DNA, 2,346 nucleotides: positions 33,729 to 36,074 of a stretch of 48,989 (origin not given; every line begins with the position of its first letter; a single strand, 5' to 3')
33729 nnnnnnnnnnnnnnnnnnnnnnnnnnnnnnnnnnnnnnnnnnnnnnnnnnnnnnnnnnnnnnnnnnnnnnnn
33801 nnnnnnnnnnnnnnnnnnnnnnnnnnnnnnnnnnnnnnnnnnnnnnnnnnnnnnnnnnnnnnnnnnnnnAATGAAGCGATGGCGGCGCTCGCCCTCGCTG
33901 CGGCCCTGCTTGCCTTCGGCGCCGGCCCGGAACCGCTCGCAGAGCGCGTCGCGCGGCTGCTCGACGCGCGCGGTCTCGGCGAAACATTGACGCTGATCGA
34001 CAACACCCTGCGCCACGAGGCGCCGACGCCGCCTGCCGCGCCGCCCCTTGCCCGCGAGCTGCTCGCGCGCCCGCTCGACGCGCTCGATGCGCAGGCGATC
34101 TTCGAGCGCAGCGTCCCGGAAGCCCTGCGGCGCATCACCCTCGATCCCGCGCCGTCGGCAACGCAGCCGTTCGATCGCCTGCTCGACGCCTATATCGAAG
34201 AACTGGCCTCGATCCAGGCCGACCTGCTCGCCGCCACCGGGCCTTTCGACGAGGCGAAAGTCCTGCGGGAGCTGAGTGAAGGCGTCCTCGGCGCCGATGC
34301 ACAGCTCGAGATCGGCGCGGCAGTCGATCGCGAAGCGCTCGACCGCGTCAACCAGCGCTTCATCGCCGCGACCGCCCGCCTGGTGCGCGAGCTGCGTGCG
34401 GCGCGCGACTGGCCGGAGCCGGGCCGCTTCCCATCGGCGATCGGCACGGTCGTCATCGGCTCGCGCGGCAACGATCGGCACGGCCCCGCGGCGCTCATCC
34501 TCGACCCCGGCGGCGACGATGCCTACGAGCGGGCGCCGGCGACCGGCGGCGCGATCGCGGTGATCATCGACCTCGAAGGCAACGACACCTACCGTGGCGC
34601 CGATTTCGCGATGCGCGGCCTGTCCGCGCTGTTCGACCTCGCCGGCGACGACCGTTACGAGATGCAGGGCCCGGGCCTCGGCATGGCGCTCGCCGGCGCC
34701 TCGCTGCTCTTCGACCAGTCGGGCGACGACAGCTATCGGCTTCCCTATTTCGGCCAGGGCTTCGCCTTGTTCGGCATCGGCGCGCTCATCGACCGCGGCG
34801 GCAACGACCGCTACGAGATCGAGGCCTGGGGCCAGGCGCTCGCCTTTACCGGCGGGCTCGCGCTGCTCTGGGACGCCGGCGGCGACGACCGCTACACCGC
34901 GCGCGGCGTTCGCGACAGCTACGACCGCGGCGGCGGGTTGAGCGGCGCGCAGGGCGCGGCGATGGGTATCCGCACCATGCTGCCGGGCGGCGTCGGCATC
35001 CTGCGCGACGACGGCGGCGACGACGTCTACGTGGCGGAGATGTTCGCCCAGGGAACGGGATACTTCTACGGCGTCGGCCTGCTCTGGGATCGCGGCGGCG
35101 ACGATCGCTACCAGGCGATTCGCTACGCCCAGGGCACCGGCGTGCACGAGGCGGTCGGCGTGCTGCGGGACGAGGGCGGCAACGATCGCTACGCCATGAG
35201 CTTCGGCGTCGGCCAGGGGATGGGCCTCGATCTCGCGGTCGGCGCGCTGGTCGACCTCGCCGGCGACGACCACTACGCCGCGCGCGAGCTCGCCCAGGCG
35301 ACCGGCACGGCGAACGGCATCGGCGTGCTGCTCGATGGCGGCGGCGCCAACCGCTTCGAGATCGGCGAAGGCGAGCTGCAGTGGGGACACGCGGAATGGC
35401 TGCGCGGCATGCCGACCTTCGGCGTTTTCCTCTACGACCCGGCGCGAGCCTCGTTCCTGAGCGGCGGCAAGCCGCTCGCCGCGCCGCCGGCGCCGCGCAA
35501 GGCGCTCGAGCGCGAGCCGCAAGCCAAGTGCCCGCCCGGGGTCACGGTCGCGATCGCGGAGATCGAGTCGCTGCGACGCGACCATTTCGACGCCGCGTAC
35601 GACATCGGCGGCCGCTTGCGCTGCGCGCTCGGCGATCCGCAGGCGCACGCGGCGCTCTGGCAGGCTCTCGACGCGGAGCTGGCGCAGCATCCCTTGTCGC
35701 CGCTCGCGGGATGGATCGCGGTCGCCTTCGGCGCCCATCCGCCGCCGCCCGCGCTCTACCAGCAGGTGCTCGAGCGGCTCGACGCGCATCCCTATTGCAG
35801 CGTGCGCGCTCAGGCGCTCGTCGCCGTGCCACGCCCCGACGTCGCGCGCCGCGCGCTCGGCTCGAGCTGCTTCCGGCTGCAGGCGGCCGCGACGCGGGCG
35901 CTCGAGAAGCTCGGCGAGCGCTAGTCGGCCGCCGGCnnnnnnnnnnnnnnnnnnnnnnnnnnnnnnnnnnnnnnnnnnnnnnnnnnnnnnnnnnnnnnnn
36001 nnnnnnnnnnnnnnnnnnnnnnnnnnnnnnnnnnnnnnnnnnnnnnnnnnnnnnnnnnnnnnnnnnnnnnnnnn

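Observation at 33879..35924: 681-aa protein with twelve evenly spaced GG(D/N)DxY repeats (putative calcium-type beta-solenoid) and HEAT-like tail, divergent from a Crp-like regulator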

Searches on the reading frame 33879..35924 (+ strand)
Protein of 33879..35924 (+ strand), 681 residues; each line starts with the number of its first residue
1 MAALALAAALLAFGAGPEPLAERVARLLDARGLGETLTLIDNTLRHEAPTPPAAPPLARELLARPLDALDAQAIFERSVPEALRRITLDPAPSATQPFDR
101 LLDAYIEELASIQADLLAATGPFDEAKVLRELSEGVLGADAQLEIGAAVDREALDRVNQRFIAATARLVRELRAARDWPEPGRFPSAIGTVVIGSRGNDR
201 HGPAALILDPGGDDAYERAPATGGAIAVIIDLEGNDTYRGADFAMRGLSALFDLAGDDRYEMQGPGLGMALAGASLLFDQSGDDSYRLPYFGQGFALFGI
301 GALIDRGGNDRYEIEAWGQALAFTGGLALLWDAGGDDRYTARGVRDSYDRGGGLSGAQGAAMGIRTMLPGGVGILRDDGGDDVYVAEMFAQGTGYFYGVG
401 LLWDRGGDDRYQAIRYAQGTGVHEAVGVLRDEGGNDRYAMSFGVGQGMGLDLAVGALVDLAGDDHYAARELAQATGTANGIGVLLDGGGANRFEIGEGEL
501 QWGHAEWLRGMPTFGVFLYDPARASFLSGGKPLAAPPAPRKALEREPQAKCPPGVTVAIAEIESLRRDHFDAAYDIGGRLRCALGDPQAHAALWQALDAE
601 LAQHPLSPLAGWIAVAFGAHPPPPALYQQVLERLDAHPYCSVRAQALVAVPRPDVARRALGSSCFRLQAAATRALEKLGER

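Call 3: search_protein_families(library=pfam, proteins=[window:33879-35924:+], max_evalue=10)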
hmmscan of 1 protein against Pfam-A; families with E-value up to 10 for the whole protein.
window:33879-35924:+ (681 aa): 0 families

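Call 4: search_protein_families(library=ncbifam, proteins=[window:33879-35924:+], max_evalue=10)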
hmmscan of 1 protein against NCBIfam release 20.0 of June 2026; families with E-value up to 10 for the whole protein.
window:33879-35924:+ (681 aa): 1 family
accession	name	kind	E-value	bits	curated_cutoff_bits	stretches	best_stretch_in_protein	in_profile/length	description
NF040726.1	BetaRFA-P_synth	equivalog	0.35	9.9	328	1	438-484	92-140/327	beta-ribofuranosylaminobenzene 5'-phosphate synthase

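Call 6: find_homologous_proteins(query=window:33879-35921:+, max_evalue=0.001)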
Query window:33879-35921:+ (681 aa): 1964 proteins with E <= 0.001 among 8000 candidates; the best 120 are listed.
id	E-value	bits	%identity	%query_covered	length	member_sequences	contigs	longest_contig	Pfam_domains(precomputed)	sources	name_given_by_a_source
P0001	0.0e+0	1433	94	98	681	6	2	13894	-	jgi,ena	-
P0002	0.0e+0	1262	86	95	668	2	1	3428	-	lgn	-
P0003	0.0e+0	1246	85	95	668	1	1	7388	-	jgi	-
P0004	0.0e+0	1215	81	98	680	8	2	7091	-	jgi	jgi:hypothetical protein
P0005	0.0e+0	1208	80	98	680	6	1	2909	-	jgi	jgi:hypothetical protein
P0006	0.0e+0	1181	79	98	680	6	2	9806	-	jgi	jgi:hypothetical protein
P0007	2.2e-283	960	67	98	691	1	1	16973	-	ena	-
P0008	8.9e-279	945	67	95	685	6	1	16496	-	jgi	-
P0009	3.0e-274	930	66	95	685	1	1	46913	-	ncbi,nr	ncbi:MAG TPA: hypothetical protein VM140_12305 [Burkholderiales bacterium]|nr:hypothetical protein [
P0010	9.2e-274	928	65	98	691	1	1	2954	-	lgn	-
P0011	2.9e-272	923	65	100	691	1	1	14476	-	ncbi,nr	ncbi:MAG: hypothetical protein QOD26_560 [Betaproteobacteria bacterium]|nr:hypothetical protein [Bet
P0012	3.6e-272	923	67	95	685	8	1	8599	-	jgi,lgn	jgi:hypothetical protein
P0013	3.5e-260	883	80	72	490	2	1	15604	-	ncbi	-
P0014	9.9e-259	878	65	95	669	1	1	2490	-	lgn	-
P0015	3.5e-256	870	65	94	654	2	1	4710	-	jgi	jgi:hypothetical protein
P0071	5.2e-193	661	52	96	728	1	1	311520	-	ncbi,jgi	-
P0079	8.8e-191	654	55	94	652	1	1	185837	-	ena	-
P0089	4.4e-188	645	49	97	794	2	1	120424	-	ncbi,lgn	-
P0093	1.1e-186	640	49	98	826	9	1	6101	-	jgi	-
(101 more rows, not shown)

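Call 7: search_solved_structures(query=window:33879-35921:+, max_evalue=10, show_alignments=2)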
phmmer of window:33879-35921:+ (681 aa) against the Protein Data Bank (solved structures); distinct sequences matched with E-value up to 10: 0.

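Call 12: find_encoding_contigs(protein=P0071, flank=10000, max_places=2)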
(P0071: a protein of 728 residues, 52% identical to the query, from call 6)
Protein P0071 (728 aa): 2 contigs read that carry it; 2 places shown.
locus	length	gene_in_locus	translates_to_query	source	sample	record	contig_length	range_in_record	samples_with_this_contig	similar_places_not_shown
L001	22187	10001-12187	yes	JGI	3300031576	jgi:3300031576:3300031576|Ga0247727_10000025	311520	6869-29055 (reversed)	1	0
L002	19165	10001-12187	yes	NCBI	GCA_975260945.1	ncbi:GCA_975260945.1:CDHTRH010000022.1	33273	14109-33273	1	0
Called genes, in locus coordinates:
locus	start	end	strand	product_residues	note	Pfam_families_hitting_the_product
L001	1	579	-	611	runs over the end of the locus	PF00005:ABC_tran, PF02463:SMC_N (faint), PF13191:AAA_16 (faint), PF12848:ABC_tran_Xtn, PF00005:ABC_tran, PF13304:AAA_21 (weak), PF16326:ABC_tran_CTD (weak)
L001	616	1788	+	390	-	PF05762:VWA_CoxE (weak)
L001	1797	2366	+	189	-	-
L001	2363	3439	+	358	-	PF01070:FMN_dh, PF03060:NMO (weak), PF00478:IMPDH (weak)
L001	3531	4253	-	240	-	PF11741:AMIN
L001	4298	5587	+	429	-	PF01071:GARS_A, PF02843:GARS_C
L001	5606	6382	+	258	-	PF02405:MlaE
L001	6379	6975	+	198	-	-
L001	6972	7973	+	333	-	PF02470:MlaD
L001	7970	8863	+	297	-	PF17874:TPR_MalT (faint), PF00515:TPR_1 (faint), PF07719:TPR_2 (faint), PF13176:TPR_7 (faint), PF13181:TPR_8 (faint), PF13424:TPR_12 (weak)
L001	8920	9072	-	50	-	-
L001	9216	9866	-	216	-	PF00027:cNMP_binding, PF13545:HTH_Crp_2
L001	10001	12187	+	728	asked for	-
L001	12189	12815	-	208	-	PF01209:Ubie_methyltran, PF13489:Methyltransf_23, PF02353:CMAS, PF07021:MetW, PF13847:Methyltransf_31, PF08241:Methyltransf_11, PF08242:Methyltransf_12, PF13649:Methyltransf_25, +1 more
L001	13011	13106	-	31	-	-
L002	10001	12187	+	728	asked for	-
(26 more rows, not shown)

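Call 13: find_encoding_contigs(protein=P0079, flank=10000, max_places=2)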
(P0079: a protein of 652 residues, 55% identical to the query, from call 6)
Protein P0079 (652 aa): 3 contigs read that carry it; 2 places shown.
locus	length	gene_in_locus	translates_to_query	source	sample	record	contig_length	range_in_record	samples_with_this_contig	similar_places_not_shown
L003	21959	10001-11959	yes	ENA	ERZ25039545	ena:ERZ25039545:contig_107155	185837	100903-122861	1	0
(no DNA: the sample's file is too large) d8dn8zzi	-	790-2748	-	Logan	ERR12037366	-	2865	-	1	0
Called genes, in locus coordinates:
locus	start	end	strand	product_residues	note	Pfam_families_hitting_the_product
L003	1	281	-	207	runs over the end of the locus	PF00005:ABC_tran, PF13304:AAA_21 (weak), PF16326:ABC_tran_CTD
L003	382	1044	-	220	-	PF13304:AAA_21 (faint), PF12848:ABC_tran_Xtn, PF00005:ABC_tran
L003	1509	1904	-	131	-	PF07883:Cupin_2 (weak)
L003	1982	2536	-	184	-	PF07883:Cupin_2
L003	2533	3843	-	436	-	PF06808:DctM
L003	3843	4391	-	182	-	PF04290:DctQ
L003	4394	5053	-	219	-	PF03480:DctP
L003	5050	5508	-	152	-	-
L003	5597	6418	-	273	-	PF02668:TauD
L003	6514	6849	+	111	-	PF13202:EF-hand_5 (faint), PF00036:EF-hand_1 (faint), PF13405:EF-hand_6 (faint), PF13499:EF-hand_7 (faint)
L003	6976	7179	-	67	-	-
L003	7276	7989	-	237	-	PF00072:Response_reg, PF00486:Trans_reg_C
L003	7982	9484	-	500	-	PF13493:DUF4118, PF00512:HisKA, PF02518:HATPase_c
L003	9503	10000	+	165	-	PF05163:DinB, PF12867:DinB_2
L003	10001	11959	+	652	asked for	-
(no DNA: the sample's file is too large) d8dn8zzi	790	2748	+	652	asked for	-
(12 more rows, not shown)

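Call 14: find_related_loci(query=A1, collection=genome_contigs, flank=6000)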
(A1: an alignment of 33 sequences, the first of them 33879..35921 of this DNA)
Query A1 (681 aa) in genome_contigs; peptide patterns used: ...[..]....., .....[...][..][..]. (x = any residue, [..] = any of these).
161 stretches matched a pattern; 105 encode a relative of the query (tblastn E <= 1e-3); the best 80 are kept; 80 distinct loci.
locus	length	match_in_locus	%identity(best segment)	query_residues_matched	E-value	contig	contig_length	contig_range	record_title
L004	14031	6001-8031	65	1-679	0e+0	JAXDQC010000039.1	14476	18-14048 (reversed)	MAG: Betaproteobacteria bacterium isolate BP_726 scaffold_3573771, whole genome shotgun sequence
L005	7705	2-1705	63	101-679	0e+0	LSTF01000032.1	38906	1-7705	Betaproteobacteria bacterium SCGC AG-212-J23 AG-212-J23.16, whole genome shotgun sequence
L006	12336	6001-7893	54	39-677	0e+0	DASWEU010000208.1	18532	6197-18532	MAG TPA_asm: Burkholderiales bacterium isolate SMAG_U2770 k141_655963, whole genome shotgun sequence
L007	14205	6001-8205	48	18-679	0e+0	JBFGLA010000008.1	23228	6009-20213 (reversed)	MAG: Burkholderiales bacterium isolate Mix_sand03.2021.01.D.70 k141_1226888_length_23228_cov_25.8607, whole genome shotg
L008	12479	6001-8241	47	18-679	0e+0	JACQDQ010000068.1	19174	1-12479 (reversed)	MAG: Proteobacteria bacterium isolate NC_groundwater_998_Pr1_S-0.65um_66_10 Montesol18_Sp65_coassembly_scaffold_68849, w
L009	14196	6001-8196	50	18-679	0e+0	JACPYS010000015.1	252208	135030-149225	MAG: Betaproteobacteria bacterium isolate NC_groundwater_869_Pr1_S2p5_64_25 Montesol18_S2p5_coassembly_scaffold_198370,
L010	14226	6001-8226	49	18-681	5e-179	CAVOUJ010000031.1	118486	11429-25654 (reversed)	MAG: uncultured beta proteobacterium isolate MFD10007.bin.2.158 genome assembly, contig: contig_50561, whole genome shot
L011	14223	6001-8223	48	18-679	2e-178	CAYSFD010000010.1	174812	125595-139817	MAG TPA_asm: uncultured Enterobacteriaceae bacterium isolate binchicken_co165_176 genome assembly, contig: k141_97092, w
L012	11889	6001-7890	55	19-673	3e-177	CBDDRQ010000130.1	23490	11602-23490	uncultured bacterium isolate s10_2 genome assembly, contig: k141_909140, whole genome shotgun sequence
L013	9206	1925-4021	51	18-679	1e-175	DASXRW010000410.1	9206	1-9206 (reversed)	MAG TPA_asm: Burkholderiales bacterium isolate SMAG_U4650 k141_1316684, whole genome shotgun sequence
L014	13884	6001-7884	49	20-681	7e-174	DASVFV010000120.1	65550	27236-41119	MAG TPA_asm: Burkholderiales bacterium isolate SMAG_U2098 k141_83133, whole genome shotgun sequence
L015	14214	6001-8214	45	18-679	3e-173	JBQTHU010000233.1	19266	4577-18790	MAG: Betaproteobacteria bacterium isolate SAR289 c_000000045036, whole genome shotgun sequence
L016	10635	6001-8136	49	6-678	5e-168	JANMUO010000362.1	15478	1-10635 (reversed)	MAG: Betaproteobacteria bacterium isolate SOY_1_B_metabat.29 SOY_1_B_k141_2327586, whole genome shotgun sequence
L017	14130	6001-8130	48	20-679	3e-165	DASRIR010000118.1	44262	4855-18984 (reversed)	MAG TPA_asm: Burkholderiales bacterium isolate SMAG_U10115 k141_3433940, whole genome shotgun sequence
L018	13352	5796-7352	59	20-536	5e-162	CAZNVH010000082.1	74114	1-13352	MAG TPA_asm: uncultured Enterobacteriaceae bacterium isolate binchicken_co165_59 genome assembly, contig: k141_1217216,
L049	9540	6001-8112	33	38-671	2e-87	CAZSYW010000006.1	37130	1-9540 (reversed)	MAG TPA_asm: uncultured Rhodospirillaceae bacterium isolate SRP077602_co4_31 genome assembly, contig: NODE_1692_length_3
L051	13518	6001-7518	39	2-495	7e-81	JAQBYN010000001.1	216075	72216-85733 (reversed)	MAG: Proteobacteria bacterium isolate casp150-mb.32 NODE_54_length_216075_cov_0.113420, whole genome shotgun sequence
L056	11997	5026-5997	45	189-510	1e-64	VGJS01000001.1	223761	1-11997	MAG: Candidatus Handelsmanbacteria bacterium isolate K_DeepCast_65m_m1_133 K_DeepCast_65m_m1_133_Ga0194128_10000028, who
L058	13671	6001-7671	33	2-493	1e-62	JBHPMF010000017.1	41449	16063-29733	Elusimicrobiota bacterium isolate SAG AM-324-K15 AM-324-K15_NODE_18, whole genome shotgun sequence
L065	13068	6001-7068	44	177-518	3e-53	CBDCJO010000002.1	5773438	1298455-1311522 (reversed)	MAG: Candidatus Latescibacterota bacterium isolate e8a457ff-d6c0-45dd-8553-2519624e1a5f genome assembly, contig: contig_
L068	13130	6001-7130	42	145-493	7e-57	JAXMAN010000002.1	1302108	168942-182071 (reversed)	MAG: Phycisphaerales bacterium isolate STL-PLA11 C1.51.fa-2, whole genome shotgun sequence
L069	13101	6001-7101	37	105-497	1e-50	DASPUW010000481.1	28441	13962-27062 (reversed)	MAG TPA_asm: Burkholderiales bacterium isolate SMAG_U12313 k141_1355163, whole genome shotgun sequence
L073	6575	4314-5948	34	18-518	1e-49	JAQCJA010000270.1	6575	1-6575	MAG: bacterium isolate casp40-mb.301 NODE_27099_length_6575_cov_0.039839, whole genome shotgun sequence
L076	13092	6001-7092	37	154-497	2e-49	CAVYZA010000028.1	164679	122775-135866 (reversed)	MAG: uncultured beta proteobacterium isolate MFD02242.bin.2.83 genome assembly, contig: contig_5507, whole genome shotgu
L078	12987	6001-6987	37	188-503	1e-48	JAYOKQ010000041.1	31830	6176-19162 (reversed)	MAG: Gemmatimonadota bacterium isolate 139572_S173_metabat_bins_2.tsv.085 NODE_1169_length_31830_cov_5.968529, whole gen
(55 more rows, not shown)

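Call 20: predict_structure(alignment_id=A1)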
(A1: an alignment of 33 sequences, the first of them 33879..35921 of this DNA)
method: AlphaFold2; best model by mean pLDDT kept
length: 681 residues; sequences in the alignment: 33
mean_pLDDT: 90.1   pTM: 0.90
mean pLDDT of the five models: 90.1, 88.8, 85.8, 84.0, 79.2
residues with pLDDT >= 90: 471; 70-90: 164; 50-70: 43; < 50: 3
segments of 3 or more residues with pLDDT < 50: 13-15
pLDDT, mean of each block of 10 residues (from residue 1): 59 61 90 85 84 86 95 96 79 86 98 98 93 89 93 95 95 93 97 97 97 94 96 96 94 96 89 96 95 95 96 95 94 96 86 90 89 96 93 95 95 87 94 92 81 93 90 84 89 83 63 81 90 82 65 90 91 90 91 97 93 94 96 95 94 96 92 93 73
secondary structure, 60 per line:
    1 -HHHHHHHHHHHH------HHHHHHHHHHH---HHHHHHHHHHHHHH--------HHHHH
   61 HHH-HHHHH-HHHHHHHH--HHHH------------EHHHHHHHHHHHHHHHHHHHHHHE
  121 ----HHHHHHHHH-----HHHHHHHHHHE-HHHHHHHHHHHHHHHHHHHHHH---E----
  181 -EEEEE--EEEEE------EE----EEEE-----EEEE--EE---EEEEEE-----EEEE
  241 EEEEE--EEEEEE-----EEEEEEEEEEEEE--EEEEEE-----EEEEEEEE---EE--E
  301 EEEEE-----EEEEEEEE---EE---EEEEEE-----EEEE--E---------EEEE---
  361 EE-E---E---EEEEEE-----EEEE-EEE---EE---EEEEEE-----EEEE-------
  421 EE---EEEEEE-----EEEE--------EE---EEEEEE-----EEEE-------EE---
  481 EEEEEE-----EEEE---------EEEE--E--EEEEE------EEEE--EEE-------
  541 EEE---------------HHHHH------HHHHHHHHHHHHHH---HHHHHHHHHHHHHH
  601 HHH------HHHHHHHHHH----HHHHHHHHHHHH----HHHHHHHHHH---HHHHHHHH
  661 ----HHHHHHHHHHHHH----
elements in order: H2-13 H20-30 H34-47 H56-63 H65-69 H71-78 H81-84 H98-119 H125-133 H139-148 H151-172 E182-186 E189-193 E206-209 E215-218 E226-231 E237-245 E248-253 E259-271 E274-279 E285-292 E300-305 E311-318 E327-332 E338-341 E354-357 E372-377 E383-386 E388-390 E399-404 E410-413 E426-431 E437-440 E454-459 E465-468 E481-486 E492-495 E505-508 E514-518 E525-528 E531-533 E541-543 H559-563 H570-583 H587-603 H610-619 H624-635 H640-649 H653-660 H665-677
